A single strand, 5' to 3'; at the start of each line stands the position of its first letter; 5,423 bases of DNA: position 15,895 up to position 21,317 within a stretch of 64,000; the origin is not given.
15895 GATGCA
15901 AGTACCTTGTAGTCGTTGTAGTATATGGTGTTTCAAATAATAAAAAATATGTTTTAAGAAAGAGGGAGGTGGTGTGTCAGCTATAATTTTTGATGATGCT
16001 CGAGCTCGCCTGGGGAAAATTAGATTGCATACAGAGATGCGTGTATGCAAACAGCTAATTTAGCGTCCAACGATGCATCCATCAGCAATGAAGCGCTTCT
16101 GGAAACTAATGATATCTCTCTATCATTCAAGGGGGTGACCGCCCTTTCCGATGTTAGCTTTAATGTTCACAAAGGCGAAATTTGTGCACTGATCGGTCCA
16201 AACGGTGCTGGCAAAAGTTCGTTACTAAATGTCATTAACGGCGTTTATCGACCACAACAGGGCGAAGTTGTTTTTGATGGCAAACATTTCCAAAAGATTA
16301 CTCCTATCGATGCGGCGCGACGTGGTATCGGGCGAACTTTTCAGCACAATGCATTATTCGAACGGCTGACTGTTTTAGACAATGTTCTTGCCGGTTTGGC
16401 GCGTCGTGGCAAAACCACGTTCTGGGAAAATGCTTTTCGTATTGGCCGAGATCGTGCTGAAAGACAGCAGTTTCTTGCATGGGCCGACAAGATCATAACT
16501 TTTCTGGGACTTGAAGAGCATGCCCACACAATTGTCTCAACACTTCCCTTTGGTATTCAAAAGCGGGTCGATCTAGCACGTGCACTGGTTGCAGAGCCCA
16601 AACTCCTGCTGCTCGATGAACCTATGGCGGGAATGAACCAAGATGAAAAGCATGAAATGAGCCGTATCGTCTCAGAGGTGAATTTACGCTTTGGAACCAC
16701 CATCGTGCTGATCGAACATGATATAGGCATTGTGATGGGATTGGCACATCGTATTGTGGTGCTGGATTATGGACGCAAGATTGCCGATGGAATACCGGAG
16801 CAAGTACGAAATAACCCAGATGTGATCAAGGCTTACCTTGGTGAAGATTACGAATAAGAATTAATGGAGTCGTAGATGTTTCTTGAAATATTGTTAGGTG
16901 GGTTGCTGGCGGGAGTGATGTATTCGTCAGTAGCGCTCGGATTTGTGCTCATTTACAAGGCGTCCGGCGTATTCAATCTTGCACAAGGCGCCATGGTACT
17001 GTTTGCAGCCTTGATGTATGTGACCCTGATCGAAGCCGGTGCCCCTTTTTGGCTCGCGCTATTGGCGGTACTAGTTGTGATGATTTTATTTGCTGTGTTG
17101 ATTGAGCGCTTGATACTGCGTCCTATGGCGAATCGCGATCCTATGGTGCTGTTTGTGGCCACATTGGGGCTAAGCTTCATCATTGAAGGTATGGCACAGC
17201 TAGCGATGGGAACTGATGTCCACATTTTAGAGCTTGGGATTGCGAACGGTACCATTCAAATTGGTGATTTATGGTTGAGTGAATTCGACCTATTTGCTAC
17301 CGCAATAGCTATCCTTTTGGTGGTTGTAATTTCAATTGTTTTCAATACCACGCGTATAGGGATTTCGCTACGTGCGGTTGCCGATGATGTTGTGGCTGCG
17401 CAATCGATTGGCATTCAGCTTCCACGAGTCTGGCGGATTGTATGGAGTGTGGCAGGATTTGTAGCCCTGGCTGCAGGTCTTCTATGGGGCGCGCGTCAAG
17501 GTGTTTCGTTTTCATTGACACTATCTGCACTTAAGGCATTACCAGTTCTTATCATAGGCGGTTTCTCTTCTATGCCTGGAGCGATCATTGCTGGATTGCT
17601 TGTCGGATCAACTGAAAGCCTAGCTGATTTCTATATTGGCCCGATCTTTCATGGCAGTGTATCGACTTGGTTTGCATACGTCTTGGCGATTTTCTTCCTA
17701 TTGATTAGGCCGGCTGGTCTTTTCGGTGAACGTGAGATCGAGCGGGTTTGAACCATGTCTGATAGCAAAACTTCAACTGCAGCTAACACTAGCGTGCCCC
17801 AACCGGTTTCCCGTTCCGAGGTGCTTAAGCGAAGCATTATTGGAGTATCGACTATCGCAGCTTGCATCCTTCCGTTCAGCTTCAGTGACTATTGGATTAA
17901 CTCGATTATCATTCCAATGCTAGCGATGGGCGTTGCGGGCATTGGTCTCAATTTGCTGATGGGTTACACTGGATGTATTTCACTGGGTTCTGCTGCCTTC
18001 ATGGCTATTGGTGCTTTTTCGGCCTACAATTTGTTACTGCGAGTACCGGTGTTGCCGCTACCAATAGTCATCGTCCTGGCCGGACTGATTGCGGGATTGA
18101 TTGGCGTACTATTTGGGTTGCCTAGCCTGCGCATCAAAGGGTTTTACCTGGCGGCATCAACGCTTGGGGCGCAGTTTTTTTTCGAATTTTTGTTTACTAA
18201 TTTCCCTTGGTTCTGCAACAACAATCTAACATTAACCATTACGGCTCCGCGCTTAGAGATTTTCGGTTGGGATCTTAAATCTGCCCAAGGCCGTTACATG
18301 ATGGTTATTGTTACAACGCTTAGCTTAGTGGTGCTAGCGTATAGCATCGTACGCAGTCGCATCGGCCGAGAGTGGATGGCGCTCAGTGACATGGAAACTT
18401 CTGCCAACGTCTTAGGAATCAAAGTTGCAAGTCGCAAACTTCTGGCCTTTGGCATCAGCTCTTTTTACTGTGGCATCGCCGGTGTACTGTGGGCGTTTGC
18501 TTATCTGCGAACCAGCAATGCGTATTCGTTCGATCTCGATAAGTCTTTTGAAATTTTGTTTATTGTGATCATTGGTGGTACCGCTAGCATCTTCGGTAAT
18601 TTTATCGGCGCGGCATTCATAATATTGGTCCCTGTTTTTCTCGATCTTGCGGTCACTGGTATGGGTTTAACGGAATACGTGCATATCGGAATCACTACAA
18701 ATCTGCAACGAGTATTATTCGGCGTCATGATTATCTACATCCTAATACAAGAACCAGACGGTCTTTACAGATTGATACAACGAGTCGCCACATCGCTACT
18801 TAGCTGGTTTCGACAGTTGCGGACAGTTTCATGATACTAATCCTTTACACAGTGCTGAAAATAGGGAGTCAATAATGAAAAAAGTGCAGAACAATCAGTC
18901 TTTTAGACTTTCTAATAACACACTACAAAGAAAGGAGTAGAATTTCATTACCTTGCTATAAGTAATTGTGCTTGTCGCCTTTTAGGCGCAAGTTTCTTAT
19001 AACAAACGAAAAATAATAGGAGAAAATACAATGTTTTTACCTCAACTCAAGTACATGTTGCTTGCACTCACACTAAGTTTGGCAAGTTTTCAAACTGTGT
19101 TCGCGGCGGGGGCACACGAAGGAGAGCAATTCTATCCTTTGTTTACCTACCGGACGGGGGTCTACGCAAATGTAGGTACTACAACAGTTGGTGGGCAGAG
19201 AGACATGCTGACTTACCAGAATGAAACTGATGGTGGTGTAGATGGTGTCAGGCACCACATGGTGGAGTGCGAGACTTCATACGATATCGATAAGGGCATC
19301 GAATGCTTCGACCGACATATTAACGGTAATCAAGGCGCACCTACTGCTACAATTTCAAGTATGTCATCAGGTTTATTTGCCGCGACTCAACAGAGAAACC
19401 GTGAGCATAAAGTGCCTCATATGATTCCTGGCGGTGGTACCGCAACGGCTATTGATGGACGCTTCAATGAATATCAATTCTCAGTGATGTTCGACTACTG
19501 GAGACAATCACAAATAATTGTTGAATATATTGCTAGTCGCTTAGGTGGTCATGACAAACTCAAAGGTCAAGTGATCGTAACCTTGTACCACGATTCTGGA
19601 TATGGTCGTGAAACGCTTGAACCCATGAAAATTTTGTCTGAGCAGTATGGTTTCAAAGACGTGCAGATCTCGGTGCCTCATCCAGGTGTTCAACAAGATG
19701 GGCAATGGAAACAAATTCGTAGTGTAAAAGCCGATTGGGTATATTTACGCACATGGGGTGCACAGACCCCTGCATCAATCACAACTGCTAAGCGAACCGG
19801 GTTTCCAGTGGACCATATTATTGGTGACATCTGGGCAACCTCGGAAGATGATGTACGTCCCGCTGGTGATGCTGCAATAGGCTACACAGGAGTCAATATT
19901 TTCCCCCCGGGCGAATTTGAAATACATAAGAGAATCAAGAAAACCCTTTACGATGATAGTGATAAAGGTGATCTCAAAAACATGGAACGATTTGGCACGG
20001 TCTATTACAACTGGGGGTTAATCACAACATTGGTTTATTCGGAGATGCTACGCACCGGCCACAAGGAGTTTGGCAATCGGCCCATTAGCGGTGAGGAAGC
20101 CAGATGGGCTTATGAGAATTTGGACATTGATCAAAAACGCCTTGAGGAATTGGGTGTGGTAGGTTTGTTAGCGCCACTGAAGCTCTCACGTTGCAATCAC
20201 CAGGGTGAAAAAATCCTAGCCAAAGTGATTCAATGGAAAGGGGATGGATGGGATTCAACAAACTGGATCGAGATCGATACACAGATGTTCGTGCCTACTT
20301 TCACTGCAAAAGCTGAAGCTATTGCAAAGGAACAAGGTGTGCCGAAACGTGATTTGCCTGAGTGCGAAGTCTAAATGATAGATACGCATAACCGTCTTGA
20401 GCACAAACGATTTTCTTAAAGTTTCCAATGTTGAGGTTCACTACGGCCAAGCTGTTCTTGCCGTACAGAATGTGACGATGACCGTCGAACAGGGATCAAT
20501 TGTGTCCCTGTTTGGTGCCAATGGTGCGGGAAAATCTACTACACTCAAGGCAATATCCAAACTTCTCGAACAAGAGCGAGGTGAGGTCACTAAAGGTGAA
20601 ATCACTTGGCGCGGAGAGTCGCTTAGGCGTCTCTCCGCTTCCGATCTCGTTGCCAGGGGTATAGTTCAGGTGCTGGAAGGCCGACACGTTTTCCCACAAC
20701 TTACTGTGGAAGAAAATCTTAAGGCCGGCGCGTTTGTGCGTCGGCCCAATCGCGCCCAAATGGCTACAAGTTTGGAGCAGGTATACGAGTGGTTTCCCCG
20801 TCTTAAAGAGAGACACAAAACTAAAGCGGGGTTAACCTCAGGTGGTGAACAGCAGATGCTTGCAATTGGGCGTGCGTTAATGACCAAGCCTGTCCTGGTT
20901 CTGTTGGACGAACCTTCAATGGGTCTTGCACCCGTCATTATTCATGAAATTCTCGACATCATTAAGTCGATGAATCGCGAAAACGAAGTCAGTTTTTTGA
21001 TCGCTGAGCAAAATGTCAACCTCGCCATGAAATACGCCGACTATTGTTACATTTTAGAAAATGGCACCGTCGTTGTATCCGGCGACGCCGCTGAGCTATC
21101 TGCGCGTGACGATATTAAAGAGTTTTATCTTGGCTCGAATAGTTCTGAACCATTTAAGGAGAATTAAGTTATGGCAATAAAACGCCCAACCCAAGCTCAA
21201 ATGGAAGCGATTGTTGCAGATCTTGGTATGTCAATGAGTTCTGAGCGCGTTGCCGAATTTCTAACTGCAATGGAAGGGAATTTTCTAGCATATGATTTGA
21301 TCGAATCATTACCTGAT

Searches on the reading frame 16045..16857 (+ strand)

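Call 20: search_protein_families(library=ncbifam, proteins=[window:16045-16857:+], max_evalue=1e-8)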
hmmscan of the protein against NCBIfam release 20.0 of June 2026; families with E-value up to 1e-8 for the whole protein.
window:16045-16857:+ (270 aa): 178 families (the best 25 are shown)
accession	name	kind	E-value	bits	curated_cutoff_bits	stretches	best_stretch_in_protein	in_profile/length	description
NF008449.1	PRK11300.1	equivalog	4.8e-73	245.6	362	1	15-268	2-255/255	high-affinity branched-chain amino acid ABC transporter ATP-binding protein LivG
TIGR03411.1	urea_trans_UrtD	equivalog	5e-59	199.9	304.1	1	18-267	2-242/242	urea ABC transporter ATP-binding protein UrtD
TIGR02315.1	ABC_phnC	equivalog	1.8e-43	148.7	266.1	1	19-256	2-235/243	phosphonate ABC transporter ATP-binding protein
NF043075.1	MMSYN1_0197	equivalog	5.5e-43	147.2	550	1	18-259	2-225/341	spermidine/putrescine ABC transporter ATP-binding protein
TIGR03265.1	PhnT2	equivalog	1.1e-42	146.5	457.7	1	17-259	3-227/353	putative 2-aminoethylphosphonate ABC transporter ATP-binding protein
TIGR00968.1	3a0106s01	subfamily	3.8e-42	144.4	342.75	1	21-259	3-223/237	sulfate ABC transporter ATP-binding protein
NF008621.0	PRK11607.1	equivalog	1.6e-40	139.1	613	1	15-259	16-242/377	putrescine ABC transporter ATP-binding subunit PotG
TIGR04406.1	LPS_export_lptB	equivalog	9e-40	136.4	240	1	19-269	2-237/239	LPS export ABC transporter ATP-binding protein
NF041861.1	YtfR_transport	equivalog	3.1e-39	134.7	850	1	18-268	1-237/492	galactofuranose ABC transporter, ATP-binding protein YtfR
NF006987.0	PRK09452.1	equivalog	1.1e-38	132.9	482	1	9-259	8-240/378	spermidine/putrescine ABC transporter ATP-binding protein PotA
TIGR03410.1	urea_trans_UrtE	equivalog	5.8e-38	130.6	285.8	1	19-256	1-221/230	urea ABC transporter ATP-binding subunit UrtE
NF008105.0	PRK10851.1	equivalog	7.8e-38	130.1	502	1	20-259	4-229/362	sulfate/thiosulfate ABC transporter ATP-binding protein CysA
TIGR02673.1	FtsE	equivalog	9e-38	130.1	264.85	1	20-243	3-213/214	cell division ATP-binding protein FtsE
NF007027.0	PRK09493.1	equivalog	1.3e-37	129.5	379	1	19-259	2-228/240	glutamine ABC transporter ATP-binding protein GlnQ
NF047930.1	ABC_ATP_B6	equivalog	1.7e-37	129.2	670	1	20-256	4-225/510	putative B6 ABC transporter ATP-binding protein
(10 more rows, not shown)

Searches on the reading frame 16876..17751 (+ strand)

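Call 20: search_protein_families(library=ncbifam, proteins=[window:16876-17751:+], max_evalue=1e-8)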
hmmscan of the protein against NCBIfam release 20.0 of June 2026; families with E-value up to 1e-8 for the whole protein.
window:16876-17751:+ (291 aa): 3 families
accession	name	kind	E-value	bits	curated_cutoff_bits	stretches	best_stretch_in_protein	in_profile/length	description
TIGR03409.1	urea_trans_UrtB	equivalog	4.2e-22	79.1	250.3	1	6-286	4-289/291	urea ABC transporter permease subunit UrtB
NF008011.0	PRK10740.1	equivalog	1.1e-20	74.5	379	1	2-291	8-308/308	high-affinity branched-chain amino acid ABC transporter permease LivH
TIGR03622.1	urea_t_UrtB_arc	equivalog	6.2e-18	65.1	374.25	1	19-284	17-278/284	urea ABC transporter, permease protein UrtB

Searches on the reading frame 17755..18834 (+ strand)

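Call 20: search_protein_families(library=ncbifam, proteins=[window:17755-18834:+], max_evalue=1e-8)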
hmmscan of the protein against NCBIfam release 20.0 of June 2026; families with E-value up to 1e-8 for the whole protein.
window:17755-18834:+ (359 aa): 3 families
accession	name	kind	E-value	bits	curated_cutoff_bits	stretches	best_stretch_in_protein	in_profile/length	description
NF008450.0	PRK11301.1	subfamily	1.6e-26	93.7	366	2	13-148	78-210/418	high-affinity branched-chain amino acid ABC transporter permease LivM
TIGR03408.1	urea_trans_UrtC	equivalog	1.9e-20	73.8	296.2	1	98-292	88-279/313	urea ABC transporter permease subunit UrtC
TIGR03409.1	urea_trans_UrtB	equivalog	5.3e-10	39.4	250.3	1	60-341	16-289/291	urea ABC transporter permease subunit UrtB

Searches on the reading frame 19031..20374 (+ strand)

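Call 20: search_protein_families(library=ncbifam, proteins=[window:19031-20374:+], max_evalue=1e-8)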
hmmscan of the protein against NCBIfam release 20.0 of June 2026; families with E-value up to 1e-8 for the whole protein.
window:19031-20374:+ (447 aa): 0 families

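Call 57: search_protein_families(library=pfam, proteins=[window:19031-20374:+], max_evalue=0.001)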
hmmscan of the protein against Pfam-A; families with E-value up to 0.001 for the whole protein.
window:19031-20374:+ (447 aa): 1 family
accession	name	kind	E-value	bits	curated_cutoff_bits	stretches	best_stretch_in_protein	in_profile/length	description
PF13458.12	Peripla_BP_6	-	5.1e-29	102.5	31.7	1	37-312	6-271/343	Periplasmic binding protein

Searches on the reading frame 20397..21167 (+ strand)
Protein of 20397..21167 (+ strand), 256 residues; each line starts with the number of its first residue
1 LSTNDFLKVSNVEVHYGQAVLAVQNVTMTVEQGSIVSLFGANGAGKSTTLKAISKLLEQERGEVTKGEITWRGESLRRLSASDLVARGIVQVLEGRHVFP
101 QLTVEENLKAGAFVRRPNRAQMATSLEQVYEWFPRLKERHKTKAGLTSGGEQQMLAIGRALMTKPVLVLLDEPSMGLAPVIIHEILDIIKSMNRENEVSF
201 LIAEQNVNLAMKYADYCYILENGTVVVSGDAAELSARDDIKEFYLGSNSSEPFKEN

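Call 20: search_protein_families(library=ncbifam, proteins=[window:20397-21167:+], max_evalue=1e-8)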
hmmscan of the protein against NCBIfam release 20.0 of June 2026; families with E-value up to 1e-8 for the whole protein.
window:20397-21167:+ (256 aa): 166 families (the best 25 are shown)
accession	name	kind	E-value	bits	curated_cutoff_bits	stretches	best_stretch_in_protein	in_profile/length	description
NF008626.0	PRK11614.1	equivalog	3e-65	220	441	1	6-246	5-236/237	high-affinity branched-chain amino acid ABC transporter ATP-binding protein LivF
TIGR03410.1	urea_trans_UrtE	equivalog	7.5e-62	208.8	285.8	1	7-241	1-225/230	urea ABC transporter ATP-binding subunit UrtE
TIGR04406.1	LPS_export_lptB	equivalog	3.5e-41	141.1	240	1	7-248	2-236/239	LPS export ABC transporter ATP-binding protein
NF008449.1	PRK11300.1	equivalog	7.8e-36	123.6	362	1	4-247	3-254/255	high-affinity branched-chain amino acid ABC transporter ATP-binding protein LivG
TIGR02315.1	ABC_phnC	equivalog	9.5e-36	123.4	266.1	1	7-243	2-241/243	phosphonate ABC transporter ATP-binding protein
TIGR03411.1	urea_trans_UrtD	equivalog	7.5e-34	117.5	304.1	1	6-246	2-241/242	urea ABC transporter ATP-binding protein UrtD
TIGR01188.1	drrA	subfamily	1.2e-32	113.4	312.45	1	16-237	3-214/302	daunorubicin resistance ABC transporter, ATP-binding protein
TIGR03864.1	PQQ_ABC_ATP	hypoth_equivalog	1.4e-32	113.1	302.25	1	7-241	2-226/236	ABC transporter, ATP-binding subunit, PQQ-dependent alcohol dehydrogenase system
TIGR00972.1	3a0107s01c2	equivalog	8.3e-32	110.5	343.2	1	7-236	2-232/248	phosphate ABC transporter ATP-binding protein PstB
NF008338.0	PRK11124.1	equivalog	3.6e-30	105.2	369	1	7-235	3-229/242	arginine ABC transporter ATP-binding protein ArtP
TIGR03265.1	PhnT2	equivalog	1.7e-29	103.2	457.7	1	5-234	3-222/353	putative 2-aminoethylphosphonate ABC transporter ATP-binding protein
TIGR02673.1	FtsE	equivalog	2e-29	102.8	264.85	1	8-223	3-213/214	cell division ATP-binding protein FtsE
TIGR03740.1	galliderm_ABC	subfamily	2.1e-29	102.8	309.75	1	7-230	1-207/223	lantibiotic protection ABC transporter ATP-binding subunit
NF007027.0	PRK09493.1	equivalog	2.3e-29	102.4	379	1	8-235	3-224/240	glutamine ABC transporter ATP-binding protein GlnQ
TIGR02142.1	modC_ABC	equivalog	8.8e-29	100.8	285.05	1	13-241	6-226/353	molybdenum ABC transporter ATP-binding protein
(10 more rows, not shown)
